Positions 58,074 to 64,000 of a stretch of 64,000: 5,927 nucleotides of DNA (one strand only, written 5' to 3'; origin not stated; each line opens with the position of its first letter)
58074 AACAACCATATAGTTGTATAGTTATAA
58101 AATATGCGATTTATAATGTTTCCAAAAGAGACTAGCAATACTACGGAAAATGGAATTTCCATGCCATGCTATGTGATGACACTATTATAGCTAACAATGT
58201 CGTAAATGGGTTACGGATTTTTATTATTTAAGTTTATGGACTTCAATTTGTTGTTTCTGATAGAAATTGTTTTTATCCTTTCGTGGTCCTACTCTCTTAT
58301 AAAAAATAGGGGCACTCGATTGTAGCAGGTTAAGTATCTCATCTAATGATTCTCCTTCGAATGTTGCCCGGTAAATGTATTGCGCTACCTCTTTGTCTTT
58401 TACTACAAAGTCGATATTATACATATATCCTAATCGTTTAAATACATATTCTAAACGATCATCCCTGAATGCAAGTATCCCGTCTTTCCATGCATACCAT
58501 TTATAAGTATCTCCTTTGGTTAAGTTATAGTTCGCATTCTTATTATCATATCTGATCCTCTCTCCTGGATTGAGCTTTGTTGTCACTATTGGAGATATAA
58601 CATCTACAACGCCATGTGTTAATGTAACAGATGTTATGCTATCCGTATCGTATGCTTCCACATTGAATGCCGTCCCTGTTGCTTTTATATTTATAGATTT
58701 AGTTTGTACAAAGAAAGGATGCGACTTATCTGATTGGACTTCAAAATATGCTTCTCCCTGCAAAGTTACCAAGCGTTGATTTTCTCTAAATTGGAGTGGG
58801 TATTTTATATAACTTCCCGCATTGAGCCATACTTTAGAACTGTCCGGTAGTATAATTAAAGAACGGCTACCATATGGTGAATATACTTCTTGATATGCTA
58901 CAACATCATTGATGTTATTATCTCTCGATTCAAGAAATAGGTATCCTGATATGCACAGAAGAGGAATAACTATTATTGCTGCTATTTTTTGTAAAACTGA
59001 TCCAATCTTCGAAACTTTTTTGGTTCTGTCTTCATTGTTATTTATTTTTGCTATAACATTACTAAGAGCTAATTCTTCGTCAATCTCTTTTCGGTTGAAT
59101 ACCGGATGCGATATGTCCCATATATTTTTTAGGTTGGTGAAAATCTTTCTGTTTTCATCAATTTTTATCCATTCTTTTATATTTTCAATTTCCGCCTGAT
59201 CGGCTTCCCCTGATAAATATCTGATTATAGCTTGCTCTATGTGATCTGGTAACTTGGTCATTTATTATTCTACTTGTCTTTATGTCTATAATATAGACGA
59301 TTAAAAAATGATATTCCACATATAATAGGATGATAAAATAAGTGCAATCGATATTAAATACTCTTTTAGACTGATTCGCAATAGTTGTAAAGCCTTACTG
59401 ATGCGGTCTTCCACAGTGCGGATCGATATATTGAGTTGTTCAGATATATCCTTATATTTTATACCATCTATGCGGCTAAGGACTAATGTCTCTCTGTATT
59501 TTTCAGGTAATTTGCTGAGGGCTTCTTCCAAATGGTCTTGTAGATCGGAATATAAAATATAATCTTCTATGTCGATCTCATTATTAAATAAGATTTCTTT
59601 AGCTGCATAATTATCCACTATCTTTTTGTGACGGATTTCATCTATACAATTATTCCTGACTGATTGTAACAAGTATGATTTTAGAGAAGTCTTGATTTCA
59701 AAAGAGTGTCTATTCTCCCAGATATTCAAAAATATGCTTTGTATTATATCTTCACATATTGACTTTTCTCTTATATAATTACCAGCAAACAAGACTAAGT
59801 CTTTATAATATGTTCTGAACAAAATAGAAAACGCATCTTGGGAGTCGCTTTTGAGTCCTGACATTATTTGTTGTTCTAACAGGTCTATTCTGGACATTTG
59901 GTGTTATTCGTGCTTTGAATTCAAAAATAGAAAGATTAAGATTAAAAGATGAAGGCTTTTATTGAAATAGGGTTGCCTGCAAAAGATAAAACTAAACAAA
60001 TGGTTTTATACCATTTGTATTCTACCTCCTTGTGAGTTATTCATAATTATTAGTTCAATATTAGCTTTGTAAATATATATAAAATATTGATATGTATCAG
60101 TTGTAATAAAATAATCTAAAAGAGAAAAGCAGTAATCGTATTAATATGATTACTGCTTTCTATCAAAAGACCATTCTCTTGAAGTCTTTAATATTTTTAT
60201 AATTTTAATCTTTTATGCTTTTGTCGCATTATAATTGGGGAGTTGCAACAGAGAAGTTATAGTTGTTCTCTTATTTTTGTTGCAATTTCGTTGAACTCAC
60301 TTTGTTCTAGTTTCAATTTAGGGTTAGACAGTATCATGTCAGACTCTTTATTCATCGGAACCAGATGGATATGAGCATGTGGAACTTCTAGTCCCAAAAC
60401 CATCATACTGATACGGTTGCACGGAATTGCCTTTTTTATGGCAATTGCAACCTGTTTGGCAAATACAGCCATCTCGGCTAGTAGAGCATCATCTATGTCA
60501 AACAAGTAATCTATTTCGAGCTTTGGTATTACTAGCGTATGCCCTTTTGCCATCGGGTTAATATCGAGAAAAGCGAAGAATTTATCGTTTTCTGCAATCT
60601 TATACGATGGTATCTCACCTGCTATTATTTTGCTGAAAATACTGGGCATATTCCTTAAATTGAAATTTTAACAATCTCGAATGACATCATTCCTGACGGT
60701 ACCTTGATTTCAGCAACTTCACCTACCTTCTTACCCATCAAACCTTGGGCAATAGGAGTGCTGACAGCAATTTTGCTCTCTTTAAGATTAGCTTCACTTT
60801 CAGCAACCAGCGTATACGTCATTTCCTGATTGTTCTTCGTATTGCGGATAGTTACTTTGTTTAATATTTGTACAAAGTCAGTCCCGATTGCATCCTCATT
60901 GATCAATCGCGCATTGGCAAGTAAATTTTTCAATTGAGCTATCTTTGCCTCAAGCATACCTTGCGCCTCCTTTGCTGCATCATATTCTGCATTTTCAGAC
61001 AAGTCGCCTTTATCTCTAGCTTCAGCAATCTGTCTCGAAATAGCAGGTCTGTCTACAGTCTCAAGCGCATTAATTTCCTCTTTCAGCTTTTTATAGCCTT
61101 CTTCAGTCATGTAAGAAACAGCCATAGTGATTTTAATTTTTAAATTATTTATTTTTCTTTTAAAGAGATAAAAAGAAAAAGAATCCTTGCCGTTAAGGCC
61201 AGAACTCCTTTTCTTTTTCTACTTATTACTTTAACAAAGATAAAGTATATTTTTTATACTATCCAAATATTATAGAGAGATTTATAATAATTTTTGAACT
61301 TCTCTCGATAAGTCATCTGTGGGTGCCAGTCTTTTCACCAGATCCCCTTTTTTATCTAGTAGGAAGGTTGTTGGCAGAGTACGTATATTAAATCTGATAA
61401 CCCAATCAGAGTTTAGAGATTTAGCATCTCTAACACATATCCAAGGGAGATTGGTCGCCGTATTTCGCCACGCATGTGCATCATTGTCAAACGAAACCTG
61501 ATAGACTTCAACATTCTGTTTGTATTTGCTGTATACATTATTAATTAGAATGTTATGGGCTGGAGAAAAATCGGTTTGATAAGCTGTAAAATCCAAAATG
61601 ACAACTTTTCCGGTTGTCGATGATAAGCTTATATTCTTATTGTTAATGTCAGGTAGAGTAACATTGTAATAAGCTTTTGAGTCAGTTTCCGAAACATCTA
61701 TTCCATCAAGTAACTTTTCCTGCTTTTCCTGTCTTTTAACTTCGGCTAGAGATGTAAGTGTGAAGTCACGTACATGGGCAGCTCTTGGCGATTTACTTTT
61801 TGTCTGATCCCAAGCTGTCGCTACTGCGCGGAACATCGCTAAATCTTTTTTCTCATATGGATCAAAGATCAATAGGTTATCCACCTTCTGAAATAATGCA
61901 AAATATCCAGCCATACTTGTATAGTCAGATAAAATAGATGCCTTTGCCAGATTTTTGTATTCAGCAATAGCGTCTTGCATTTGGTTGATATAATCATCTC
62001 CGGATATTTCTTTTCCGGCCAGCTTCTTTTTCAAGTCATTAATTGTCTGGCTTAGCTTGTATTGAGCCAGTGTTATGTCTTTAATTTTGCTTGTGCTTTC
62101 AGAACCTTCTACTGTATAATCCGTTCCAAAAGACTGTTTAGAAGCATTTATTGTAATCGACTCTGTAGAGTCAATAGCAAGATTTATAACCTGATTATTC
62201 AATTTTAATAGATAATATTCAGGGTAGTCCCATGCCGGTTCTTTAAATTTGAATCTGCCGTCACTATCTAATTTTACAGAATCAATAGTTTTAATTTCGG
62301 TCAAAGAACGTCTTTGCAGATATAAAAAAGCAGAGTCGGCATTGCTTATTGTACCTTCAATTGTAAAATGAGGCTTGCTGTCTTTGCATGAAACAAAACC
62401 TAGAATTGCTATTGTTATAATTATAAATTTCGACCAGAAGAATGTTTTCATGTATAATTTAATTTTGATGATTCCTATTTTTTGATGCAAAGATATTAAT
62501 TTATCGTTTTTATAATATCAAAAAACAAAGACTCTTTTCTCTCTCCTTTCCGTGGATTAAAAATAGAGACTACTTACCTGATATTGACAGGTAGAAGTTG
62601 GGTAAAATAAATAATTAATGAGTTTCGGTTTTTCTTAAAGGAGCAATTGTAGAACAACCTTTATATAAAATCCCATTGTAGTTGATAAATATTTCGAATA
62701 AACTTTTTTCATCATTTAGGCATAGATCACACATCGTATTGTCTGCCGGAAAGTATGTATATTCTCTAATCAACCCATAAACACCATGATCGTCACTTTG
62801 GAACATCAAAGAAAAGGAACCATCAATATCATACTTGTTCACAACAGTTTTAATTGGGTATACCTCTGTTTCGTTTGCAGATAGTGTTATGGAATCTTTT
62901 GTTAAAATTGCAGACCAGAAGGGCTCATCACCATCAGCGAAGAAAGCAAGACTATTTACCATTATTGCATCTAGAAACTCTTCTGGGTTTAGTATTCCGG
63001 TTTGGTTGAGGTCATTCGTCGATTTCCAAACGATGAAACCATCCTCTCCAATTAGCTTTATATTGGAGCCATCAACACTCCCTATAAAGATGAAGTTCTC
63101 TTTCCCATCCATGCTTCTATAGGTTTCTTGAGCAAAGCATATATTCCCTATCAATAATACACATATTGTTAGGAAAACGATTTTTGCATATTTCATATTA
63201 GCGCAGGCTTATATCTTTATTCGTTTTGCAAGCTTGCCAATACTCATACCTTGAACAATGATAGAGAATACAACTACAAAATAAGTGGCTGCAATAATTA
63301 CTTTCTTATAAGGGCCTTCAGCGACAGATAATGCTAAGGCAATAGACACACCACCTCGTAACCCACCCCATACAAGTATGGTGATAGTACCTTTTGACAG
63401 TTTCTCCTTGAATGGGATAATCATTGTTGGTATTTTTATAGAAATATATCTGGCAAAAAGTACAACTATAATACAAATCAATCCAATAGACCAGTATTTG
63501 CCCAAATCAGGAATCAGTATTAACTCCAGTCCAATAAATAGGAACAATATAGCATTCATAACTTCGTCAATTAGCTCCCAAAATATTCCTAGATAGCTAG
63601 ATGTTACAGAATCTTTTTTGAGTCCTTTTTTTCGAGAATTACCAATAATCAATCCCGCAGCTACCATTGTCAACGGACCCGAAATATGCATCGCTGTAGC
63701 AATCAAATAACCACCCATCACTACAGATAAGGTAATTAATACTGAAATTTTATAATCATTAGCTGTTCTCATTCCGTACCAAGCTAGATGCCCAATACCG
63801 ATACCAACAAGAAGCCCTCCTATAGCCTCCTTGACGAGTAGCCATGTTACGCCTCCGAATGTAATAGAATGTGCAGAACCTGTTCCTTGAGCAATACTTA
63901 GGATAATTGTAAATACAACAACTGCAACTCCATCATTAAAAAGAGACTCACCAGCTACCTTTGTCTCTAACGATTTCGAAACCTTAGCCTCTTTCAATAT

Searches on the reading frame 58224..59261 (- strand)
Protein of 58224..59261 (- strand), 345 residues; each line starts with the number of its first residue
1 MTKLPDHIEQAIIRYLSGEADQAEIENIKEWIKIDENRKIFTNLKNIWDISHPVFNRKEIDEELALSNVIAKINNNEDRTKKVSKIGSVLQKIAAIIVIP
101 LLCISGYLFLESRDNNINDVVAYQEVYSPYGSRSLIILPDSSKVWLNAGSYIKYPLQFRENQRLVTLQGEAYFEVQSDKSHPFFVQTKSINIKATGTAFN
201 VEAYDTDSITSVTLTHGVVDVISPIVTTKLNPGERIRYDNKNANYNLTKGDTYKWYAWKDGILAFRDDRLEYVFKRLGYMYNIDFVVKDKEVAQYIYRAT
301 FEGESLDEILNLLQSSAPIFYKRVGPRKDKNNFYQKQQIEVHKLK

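Call 8: search_protein_families(library=pfam, proteins=[window:58224-59261:-], max_evalue=0.0001)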
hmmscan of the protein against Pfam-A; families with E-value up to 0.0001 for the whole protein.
window:58224-59261:- (345 aa): 2 families
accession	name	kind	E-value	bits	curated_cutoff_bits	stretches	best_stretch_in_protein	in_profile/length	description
PF04773.18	FecR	-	7.7e-16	58.8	24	1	129-219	6-96/97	FecR protein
PF16344.10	FecR_C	-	6e-14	52.3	24.4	1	263-323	2-63/70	FecR, C-terminal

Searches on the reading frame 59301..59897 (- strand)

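Call 8: search_protein_families(library=pfam, proteins=[window:59301-59897:-], max_evalue=0.0001)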
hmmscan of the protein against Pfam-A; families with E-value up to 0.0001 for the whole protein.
window:59301-59897:- (198 aa): 4 families
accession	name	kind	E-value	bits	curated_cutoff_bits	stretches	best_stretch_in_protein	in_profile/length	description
PF08281.18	Sigma70_r4_2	-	1e-15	57.5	25.7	1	123-173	4-54/54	Sigma-70, region 4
PF04542.20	Sigma70_r2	-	7.3e-12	45.4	24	1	26-92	1-69/71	Sigma-70 region 2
PF04545.22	Sigma70_r4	-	5e-08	32.8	24.1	1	126-174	1-49/50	Sigma-70, region 4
PF07638.17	Sigma70_ECF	-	4.7e-07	30.3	21.1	1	11-167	7-173/185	ECF sigma factor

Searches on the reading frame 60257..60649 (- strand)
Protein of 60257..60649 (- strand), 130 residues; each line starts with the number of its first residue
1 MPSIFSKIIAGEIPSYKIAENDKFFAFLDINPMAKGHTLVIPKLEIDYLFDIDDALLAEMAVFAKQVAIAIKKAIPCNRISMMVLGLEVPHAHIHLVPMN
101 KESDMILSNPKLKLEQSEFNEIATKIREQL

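Call 8: search_protein_families(library=pfam, proteins=[window:60257-60649:-], max_evalue=0.0001)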
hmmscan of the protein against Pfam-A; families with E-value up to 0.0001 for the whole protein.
window:60257-60649:- (130 aa): 2 families
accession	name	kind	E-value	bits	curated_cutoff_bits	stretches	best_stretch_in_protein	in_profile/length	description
PF01230.28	HIT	-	1.4e-19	71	21.5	1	11-100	2-96/98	HIT domain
PF11969.13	DcpS_C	-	3.4e-10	40.8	24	1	4-103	3-106/114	Scavenger mRNA decapping enzyme C-term binding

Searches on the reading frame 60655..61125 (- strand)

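Call 8: search_protein_families(library=pfam, proteins=[window:60655-61125:-], max_evalue=0.0001)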
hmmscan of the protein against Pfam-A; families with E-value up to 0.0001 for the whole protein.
window:60655-61125:- (156 aa): 2 families
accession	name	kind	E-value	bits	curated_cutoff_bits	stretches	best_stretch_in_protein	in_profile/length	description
PF03449.20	GreA_GreB_N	-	9e-30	103.1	24.5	1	5-73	2-70/71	Transcription elongation factor, N-terminal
PF01272.25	GreA_GreB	-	3.7e-23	81.7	26.9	1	82-155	3-76/77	Transcription elongation factor, GreA/GreB, C-term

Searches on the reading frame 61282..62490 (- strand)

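Call 8: search_protein_families(library=pfam, proteins=[window:61282-62490:-], max_evalue=0.0001)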
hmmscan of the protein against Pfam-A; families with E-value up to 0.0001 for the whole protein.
window:61282-62490:- (402 aa): 3 families
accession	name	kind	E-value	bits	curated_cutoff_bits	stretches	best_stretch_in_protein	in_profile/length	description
PF14289.11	DUF4369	-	6.2e-13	49.6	25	1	42-132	1-87/91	Domain of unknown function (DUF4369)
PF13905.12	Thioredoxin_8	-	6.2e-12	46.1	27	1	294-383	1-93/94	Thioredoxin-like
PF00578.27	AhpC-TSA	-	4.6e-09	36.7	26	1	276-385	7-122/124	AhpC/TSA family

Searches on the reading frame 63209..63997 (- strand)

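Call 91: search_protein_families(library=pfam, proteins=[window:63209-63997:-], max_evalue=0.01)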
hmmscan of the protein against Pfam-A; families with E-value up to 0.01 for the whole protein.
window:63209-63997:- (262 aa): 1 family
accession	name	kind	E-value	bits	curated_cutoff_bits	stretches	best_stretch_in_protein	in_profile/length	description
PF00999.27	Na_H_Exchanger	-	3.2e-36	125.4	26.2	1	2-257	127-373/375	Sodium/hydrogen exchanger, transmembrane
